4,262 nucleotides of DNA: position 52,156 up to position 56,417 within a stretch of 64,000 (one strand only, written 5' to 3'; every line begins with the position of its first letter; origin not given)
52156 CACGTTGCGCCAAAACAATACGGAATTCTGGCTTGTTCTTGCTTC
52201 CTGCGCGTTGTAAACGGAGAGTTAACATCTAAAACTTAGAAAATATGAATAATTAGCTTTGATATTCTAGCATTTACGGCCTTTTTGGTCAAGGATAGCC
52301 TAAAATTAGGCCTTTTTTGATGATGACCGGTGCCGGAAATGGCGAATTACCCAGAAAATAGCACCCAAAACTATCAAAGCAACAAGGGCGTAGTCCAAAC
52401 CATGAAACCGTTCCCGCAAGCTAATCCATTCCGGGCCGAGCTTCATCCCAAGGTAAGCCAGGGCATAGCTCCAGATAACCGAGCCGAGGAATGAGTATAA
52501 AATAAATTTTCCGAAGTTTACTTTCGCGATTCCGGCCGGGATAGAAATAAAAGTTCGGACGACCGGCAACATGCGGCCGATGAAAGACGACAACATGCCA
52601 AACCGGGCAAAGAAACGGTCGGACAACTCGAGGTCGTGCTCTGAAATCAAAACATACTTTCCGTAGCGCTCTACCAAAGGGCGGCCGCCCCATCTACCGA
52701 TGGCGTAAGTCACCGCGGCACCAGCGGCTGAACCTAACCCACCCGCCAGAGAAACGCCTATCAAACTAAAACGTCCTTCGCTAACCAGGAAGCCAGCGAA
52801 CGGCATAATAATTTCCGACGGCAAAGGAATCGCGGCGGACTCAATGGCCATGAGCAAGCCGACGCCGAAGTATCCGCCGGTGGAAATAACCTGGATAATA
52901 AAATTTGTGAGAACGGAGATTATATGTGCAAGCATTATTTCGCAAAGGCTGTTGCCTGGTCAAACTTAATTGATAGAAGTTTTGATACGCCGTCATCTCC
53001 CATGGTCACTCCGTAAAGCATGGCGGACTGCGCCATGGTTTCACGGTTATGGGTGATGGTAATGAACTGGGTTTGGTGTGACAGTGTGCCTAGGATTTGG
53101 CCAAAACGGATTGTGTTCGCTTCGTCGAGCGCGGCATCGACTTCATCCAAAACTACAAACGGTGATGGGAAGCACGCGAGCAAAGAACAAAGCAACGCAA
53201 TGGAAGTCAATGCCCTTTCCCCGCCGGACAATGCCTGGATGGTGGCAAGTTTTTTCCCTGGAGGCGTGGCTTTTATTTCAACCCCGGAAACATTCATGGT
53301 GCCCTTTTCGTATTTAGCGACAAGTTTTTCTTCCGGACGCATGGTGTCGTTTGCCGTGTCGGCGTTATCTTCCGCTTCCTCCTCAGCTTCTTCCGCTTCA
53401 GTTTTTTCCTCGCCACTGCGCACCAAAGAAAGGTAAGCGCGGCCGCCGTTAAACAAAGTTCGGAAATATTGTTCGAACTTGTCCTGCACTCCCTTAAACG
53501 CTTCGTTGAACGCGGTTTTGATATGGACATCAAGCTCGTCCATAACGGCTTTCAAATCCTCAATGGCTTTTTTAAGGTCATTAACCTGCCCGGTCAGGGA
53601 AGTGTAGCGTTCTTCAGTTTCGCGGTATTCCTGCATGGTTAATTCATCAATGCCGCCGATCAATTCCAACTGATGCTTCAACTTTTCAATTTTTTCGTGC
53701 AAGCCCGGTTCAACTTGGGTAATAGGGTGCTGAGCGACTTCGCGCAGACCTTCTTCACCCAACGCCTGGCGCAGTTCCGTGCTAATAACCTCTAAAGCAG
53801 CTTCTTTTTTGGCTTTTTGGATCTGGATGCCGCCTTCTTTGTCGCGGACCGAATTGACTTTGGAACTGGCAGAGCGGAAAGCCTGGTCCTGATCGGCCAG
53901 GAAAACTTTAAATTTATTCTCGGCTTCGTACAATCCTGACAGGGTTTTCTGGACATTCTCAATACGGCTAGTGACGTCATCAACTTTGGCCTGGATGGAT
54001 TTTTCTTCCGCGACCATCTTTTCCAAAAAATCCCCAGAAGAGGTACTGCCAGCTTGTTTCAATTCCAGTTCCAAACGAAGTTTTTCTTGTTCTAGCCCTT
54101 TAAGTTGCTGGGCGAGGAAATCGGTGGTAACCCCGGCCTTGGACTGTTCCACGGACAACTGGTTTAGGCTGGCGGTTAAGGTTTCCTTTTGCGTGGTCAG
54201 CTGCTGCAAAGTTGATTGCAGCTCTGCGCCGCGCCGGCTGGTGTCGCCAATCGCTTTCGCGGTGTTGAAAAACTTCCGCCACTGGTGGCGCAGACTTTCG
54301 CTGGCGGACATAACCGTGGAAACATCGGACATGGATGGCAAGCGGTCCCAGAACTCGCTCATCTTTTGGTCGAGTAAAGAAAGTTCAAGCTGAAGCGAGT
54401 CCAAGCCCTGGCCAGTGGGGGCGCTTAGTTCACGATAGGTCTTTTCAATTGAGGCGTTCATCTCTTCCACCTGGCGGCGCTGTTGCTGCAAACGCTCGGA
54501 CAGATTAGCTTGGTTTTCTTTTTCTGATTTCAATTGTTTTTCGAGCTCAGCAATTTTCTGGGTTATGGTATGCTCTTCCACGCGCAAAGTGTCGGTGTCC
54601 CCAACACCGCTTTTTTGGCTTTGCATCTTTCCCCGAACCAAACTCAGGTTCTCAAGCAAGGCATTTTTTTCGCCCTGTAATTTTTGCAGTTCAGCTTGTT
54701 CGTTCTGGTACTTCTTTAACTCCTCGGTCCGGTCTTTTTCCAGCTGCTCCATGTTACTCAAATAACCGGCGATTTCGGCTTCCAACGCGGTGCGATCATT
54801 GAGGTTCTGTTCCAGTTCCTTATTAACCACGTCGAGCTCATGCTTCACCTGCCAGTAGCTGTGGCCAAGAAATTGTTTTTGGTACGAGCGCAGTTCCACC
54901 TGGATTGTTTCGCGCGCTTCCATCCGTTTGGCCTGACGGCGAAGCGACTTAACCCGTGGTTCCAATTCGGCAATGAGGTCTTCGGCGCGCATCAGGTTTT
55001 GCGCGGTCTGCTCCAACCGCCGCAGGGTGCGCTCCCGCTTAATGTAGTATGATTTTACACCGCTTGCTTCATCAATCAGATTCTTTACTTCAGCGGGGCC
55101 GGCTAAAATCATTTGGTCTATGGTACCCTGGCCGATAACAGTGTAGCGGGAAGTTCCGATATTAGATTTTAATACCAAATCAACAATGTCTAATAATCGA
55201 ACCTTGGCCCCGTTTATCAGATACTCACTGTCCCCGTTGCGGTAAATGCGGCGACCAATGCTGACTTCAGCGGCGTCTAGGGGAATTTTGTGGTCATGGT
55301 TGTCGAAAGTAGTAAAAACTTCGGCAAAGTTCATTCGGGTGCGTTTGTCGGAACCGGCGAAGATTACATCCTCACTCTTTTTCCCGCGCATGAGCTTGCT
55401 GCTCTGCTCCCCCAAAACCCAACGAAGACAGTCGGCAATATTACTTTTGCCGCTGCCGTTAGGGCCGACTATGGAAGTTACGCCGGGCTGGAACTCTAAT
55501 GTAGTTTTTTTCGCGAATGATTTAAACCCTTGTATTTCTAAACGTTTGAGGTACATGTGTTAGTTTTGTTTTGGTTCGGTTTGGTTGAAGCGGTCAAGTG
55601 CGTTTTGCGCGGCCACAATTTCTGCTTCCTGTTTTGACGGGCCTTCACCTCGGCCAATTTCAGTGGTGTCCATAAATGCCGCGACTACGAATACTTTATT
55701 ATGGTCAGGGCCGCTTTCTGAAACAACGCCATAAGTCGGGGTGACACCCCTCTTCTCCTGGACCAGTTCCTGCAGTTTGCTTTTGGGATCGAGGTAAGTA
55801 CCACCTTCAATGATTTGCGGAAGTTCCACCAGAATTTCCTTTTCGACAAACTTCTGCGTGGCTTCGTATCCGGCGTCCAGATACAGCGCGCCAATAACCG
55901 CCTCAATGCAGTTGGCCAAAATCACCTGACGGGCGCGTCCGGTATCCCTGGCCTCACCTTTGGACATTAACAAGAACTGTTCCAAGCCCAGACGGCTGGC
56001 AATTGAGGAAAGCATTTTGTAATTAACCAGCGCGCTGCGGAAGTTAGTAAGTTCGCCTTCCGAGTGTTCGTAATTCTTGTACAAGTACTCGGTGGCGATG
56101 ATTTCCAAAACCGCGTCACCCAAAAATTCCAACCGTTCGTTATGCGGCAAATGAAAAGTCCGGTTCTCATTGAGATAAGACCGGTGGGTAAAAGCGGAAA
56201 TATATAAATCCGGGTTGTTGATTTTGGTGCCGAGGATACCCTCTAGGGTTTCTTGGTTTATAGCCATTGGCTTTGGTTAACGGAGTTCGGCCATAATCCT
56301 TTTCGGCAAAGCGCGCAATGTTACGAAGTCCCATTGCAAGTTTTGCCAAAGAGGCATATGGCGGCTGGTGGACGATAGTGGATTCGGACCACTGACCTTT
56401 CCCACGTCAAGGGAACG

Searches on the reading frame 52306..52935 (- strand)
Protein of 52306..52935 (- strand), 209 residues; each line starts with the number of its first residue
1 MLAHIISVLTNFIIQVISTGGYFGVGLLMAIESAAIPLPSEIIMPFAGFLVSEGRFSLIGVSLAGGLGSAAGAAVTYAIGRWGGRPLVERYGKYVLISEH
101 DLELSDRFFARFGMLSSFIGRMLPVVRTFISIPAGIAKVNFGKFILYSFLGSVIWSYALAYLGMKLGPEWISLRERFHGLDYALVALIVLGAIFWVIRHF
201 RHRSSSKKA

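Call 8: search_protein_families(library=pfam, proteins=[window:52306-52935:-], max_evalue=0.001)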
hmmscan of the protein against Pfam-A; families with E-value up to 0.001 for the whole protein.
window:52306-52935:- (209 aa): 1 family
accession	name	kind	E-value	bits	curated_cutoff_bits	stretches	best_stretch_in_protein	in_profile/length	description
PF09335.16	VTT_dom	-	9.4e-22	78.2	33.9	1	38-164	1-122/123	VTT domain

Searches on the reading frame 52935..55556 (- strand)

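Call 8: search_protein_families(library=pfam, proteins=[window:52935-55556:-], max_evalue=0.001)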
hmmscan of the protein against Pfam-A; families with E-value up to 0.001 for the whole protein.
window:52935-55556:- (873 aa): 5 families
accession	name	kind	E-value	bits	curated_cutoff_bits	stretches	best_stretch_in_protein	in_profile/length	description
PF02463.25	SMC_N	-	5.5e-69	232.4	40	1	2-858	1-219/220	RecF/RecN/SMC N terminal domain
PF13476.12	AAA_23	-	3.4e-18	67.4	27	1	5-292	1-198/201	AAA domain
PF13175.12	AAA_15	-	1.7e-15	58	32.1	1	1-372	1-262/374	AAA ATPase domain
PF13304.12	AAA_21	-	4.4e-12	47.1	27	1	26-114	1-109/304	AAA domain, putative AbiEii toxin, Type IV TA system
PF13555.12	AAA_29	-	1.8e-05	24.8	27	1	3-48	1-46/61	P-loop containing region of AAA domain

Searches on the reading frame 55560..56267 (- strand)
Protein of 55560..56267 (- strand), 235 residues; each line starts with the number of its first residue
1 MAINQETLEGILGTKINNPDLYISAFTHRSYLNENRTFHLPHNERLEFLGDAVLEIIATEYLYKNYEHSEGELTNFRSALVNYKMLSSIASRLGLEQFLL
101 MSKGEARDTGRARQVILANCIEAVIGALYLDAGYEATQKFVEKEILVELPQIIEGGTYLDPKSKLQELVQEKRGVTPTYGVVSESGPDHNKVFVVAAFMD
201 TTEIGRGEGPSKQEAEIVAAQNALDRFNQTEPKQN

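Call 8: search_protein_families(library=pfam, proteins=[window:55560-56267:-], max_evalue=0.001)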
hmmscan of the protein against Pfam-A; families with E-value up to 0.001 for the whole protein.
window:55560-56267:- (235 aa): 4 families
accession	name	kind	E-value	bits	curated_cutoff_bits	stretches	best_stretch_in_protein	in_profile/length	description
PF14622.11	Ribonucleas_3_3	-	5.9e-39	133.6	35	1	18-148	1-127/128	Ribonuclease-III-like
PF00636.31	Ribonuclease_3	-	1e-24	87.7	27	1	44-133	1-102/102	Ribonuclease III domain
PF00035.32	dsrm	-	3e-17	63.4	23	1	161-225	1-64/66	Double-stranded RNA binding motif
PF22935.1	RM44_endonuclase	-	6.6e-08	33.2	27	1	16-128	17-139/139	Large ribosomal subunit protein mL44, endonuclease domain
